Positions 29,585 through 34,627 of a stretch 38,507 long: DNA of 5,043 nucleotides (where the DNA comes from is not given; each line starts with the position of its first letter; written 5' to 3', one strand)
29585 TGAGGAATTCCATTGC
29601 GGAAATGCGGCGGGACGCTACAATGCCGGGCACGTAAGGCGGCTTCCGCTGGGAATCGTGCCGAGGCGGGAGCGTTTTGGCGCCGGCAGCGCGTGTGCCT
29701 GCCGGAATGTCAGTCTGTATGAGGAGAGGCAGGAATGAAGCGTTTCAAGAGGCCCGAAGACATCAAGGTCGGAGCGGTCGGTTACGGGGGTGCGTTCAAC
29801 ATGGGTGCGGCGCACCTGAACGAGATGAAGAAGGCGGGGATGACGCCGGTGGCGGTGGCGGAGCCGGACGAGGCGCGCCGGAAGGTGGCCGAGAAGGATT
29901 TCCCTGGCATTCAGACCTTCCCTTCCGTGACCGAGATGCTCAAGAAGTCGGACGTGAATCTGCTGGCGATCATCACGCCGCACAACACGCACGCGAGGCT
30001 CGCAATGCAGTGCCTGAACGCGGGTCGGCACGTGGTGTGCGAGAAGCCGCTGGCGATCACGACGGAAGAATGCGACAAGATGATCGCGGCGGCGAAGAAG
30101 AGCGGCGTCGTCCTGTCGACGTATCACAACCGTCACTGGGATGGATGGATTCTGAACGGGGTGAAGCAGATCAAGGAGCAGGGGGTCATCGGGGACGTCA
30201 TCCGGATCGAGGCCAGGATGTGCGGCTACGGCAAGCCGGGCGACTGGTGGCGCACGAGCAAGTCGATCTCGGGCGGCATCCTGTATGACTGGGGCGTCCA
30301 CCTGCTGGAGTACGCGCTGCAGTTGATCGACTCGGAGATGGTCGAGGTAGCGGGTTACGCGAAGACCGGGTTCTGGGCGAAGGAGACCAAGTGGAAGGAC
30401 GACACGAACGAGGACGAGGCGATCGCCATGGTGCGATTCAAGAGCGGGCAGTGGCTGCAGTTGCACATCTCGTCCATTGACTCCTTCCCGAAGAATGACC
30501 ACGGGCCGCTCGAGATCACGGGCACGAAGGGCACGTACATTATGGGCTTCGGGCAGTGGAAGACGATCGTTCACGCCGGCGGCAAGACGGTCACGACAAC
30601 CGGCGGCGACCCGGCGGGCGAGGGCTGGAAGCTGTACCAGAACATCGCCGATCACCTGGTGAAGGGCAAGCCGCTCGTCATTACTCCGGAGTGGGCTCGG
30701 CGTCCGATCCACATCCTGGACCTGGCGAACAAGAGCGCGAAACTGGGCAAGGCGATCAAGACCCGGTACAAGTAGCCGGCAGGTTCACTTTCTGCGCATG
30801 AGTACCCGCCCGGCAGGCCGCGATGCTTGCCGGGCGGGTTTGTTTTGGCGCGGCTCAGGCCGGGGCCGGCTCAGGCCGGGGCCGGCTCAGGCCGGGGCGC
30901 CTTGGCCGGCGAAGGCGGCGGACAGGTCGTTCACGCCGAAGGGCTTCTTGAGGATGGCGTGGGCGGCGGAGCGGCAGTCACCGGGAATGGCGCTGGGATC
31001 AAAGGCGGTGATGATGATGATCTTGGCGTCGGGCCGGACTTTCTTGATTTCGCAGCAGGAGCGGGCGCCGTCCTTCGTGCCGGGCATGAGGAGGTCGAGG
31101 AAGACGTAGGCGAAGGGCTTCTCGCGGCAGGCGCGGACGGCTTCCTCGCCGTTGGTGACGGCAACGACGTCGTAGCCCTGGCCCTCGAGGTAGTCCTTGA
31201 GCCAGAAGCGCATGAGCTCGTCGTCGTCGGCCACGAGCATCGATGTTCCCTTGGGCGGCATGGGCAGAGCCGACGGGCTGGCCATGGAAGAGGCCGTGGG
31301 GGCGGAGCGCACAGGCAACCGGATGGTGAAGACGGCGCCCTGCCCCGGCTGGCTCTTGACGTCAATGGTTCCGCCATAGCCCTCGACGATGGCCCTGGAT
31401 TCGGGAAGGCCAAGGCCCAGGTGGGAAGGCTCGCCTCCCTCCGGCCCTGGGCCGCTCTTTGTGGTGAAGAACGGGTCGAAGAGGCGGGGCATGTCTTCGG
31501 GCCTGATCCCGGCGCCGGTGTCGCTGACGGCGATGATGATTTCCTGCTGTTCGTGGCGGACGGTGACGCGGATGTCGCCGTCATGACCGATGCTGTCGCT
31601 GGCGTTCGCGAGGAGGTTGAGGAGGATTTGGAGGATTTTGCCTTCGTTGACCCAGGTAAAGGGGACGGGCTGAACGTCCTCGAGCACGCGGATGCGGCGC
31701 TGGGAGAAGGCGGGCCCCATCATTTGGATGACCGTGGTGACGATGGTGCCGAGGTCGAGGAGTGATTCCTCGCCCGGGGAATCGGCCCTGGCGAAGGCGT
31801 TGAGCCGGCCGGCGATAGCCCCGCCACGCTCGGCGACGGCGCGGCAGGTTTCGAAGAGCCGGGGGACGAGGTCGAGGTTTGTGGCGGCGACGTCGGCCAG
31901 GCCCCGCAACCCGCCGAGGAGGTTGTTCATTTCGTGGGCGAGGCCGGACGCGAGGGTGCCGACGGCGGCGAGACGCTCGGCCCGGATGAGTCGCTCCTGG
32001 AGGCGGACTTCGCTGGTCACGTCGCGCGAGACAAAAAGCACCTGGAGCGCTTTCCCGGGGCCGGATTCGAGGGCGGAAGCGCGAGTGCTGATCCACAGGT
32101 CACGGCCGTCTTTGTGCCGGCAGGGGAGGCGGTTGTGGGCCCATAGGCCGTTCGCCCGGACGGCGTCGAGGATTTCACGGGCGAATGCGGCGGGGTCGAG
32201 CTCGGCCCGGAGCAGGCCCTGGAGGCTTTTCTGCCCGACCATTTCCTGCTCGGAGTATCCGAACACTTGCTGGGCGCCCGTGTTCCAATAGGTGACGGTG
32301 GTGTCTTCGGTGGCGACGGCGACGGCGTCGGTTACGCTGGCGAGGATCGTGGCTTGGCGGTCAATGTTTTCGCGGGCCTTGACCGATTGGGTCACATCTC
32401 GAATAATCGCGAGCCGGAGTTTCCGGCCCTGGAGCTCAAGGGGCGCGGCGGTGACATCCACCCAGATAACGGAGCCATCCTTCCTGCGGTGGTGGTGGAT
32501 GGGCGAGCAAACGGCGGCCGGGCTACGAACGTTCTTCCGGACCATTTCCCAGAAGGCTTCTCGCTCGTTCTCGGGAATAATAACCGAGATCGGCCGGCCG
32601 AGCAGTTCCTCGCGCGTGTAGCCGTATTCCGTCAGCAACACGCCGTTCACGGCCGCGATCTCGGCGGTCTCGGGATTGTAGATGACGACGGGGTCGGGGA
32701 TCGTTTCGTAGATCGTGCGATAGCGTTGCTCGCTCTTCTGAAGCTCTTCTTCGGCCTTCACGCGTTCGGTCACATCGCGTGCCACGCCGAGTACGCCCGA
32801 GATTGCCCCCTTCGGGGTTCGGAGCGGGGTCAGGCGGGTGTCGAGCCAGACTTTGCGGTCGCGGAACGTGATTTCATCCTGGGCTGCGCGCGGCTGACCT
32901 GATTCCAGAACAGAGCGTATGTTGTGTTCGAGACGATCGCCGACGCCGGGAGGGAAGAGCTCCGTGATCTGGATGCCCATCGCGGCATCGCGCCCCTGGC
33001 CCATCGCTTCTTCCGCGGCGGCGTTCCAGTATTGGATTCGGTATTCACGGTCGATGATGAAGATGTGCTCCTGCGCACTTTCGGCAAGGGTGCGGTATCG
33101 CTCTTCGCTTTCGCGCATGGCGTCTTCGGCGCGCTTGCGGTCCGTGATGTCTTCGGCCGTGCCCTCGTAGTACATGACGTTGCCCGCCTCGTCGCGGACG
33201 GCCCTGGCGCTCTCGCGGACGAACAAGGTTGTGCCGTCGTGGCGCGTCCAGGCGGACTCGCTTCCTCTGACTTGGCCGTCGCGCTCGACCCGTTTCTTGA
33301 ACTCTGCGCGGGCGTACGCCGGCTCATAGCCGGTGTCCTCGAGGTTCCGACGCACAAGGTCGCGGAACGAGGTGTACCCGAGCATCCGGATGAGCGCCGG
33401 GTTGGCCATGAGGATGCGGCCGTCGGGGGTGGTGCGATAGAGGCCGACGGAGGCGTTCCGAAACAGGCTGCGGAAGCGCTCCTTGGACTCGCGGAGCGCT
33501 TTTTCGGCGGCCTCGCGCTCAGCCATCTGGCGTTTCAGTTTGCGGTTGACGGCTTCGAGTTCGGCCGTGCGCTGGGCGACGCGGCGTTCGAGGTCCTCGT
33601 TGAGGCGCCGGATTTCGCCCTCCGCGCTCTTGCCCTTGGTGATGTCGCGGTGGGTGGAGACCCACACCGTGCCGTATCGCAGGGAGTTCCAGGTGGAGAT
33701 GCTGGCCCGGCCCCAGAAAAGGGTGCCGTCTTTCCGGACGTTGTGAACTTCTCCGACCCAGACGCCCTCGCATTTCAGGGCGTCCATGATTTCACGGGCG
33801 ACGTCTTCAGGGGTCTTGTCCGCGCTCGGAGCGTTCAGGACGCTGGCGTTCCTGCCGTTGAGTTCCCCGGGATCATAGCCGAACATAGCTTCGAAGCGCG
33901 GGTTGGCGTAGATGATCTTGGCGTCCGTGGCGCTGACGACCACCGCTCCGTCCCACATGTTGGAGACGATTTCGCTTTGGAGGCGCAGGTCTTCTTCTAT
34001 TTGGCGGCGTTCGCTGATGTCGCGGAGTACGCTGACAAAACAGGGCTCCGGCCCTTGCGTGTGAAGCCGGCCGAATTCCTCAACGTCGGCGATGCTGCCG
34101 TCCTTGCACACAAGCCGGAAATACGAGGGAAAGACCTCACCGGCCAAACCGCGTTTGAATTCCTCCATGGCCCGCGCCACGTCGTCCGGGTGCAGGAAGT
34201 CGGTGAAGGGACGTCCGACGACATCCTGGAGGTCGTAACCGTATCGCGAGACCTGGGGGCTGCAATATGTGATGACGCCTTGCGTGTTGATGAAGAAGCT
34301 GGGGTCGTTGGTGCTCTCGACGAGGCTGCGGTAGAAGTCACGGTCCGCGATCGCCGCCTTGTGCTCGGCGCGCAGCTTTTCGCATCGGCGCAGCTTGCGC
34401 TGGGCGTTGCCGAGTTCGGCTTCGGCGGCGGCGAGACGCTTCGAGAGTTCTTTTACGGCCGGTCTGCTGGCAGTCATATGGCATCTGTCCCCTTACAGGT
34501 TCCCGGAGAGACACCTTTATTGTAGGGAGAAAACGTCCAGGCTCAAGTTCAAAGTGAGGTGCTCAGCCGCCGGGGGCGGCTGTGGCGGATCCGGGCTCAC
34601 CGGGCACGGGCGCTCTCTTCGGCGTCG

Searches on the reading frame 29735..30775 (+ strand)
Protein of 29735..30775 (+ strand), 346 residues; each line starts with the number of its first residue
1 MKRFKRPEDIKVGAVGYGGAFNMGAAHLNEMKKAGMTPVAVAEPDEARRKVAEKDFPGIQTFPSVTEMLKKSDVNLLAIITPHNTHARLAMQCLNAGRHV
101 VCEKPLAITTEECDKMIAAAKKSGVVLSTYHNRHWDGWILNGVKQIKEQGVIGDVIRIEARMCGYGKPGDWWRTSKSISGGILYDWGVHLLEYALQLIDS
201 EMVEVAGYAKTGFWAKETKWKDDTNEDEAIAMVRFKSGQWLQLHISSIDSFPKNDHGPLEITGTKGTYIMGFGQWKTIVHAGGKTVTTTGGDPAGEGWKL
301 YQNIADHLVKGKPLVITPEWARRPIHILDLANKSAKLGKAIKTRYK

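Call 26: search_protein_families(library=pfam, proteins=[window:29735-30775:+], max_evalue=0.001)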
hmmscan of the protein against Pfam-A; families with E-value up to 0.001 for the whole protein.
window:29735-30775:+ (346 aa): 4 families
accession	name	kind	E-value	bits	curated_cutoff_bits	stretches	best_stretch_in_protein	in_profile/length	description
PF01408.29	GFO_IDH_MocA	-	3.9e-25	89.3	24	1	10-131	1-120/120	Oxidoreductase family, NAD-binding Rossmann fold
PF22725.1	GFO_IDH_MocA_C3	-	9.3e-22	77.8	27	1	143-268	4-123/124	GFO/IDH/MocA C-terminal domain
PF02894.22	GFO_IDH_MocA_C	-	2.3e-19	70.5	22.9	1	148-341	5-216/218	Oxidoreductase family, C-terminal alpha/beta domain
PF03447.22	NAD_binding_3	-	0.00044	21.4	24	1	25-125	10-111/116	Homoserine dehydrogenase, NAD binding domain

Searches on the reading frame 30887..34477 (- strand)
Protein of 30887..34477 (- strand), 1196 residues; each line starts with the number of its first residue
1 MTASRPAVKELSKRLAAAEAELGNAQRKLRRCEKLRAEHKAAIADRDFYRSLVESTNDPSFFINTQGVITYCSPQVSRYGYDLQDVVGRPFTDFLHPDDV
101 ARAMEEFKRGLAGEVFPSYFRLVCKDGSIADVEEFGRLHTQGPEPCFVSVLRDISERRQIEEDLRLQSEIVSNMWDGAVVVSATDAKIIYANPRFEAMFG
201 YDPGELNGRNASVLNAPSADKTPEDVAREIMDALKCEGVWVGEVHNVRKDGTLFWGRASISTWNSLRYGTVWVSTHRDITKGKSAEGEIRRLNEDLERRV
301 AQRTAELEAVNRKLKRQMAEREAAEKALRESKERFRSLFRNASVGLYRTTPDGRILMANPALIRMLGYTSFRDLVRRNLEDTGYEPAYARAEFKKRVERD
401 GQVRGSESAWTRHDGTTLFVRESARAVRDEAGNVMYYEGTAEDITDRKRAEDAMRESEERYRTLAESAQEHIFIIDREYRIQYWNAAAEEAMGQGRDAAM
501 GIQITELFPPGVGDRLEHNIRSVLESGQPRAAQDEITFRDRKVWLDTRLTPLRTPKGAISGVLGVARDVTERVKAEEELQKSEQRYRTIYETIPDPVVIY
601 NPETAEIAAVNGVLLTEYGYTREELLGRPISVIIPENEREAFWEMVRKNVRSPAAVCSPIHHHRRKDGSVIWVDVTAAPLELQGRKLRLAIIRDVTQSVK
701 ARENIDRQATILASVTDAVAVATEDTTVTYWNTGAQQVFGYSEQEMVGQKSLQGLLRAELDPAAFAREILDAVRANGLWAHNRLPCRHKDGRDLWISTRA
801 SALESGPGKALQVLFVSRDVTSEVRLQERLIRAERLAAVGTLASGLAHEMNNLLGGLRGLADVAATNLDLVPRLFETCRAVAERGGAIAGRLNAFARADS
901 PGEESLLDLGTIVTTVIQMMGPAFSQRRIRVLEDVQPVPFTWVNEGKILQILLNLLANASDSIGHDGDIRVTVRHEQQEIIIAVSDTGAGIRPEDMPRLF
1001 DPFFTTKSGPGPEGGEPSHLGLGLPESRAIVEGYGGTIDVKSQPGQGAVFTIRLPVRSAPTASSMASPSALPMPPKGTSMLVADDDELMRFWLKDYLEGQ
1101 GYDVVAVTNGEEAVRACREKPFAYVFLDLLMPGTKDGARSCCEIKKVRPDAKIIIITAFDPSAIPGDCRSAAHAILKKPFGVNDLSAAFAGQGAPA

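Call 26: search_protein_families(library=pfam, proteins=[window:30887-34477:-], max_evalue=0.001)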
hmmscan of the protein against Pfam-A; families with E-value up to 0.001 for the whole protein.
window:30887-34477:- (1196 aa): 10 families
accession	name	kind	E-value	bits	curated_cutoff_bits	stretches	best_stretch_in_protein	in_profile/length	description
PF13426.13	PAS_9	-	1.8e-79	263.1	27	6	594-697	1-103/103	PAS domain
PF00989.32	PAS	-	2.3e-69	231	22.6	6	459-569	1-113/113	PAS fold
PF08448.16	PAS_4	-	1.7e-62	208.9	23.1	4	466-573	2-109/110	PAS fold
PF08447.18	PAS_3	-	6.5e-52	174.2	25.6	4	70-141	2-79/89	PAS fold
PF13188.13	PAS_8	-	2.5e-40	135.5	21.8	4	333-387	1-55/65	PAS domain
PF02518.31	HATPase_c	-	1e-23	84.3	26.4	1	946-1057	4-110/111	Histidine kinase-, DNA gyrase B-, and HSP90-like ATPase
PF00072.30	Response_reg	-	1.7e-17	64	30.2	1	1081-1188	2-109/111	Response regulator receiver domain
PF12860.13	PAS_7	-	3.4e-11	43.8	27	0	353-451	15-114/115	PAS fold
PF13596.12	PAS_10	-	8.1e-07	30.1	22.1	0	464-570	4-106/106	PAS domain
PF00512.31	HisKA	-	0.00029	21.2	26.9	0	840-900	3-65/66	His Kinase A (phospho-acceptor) domain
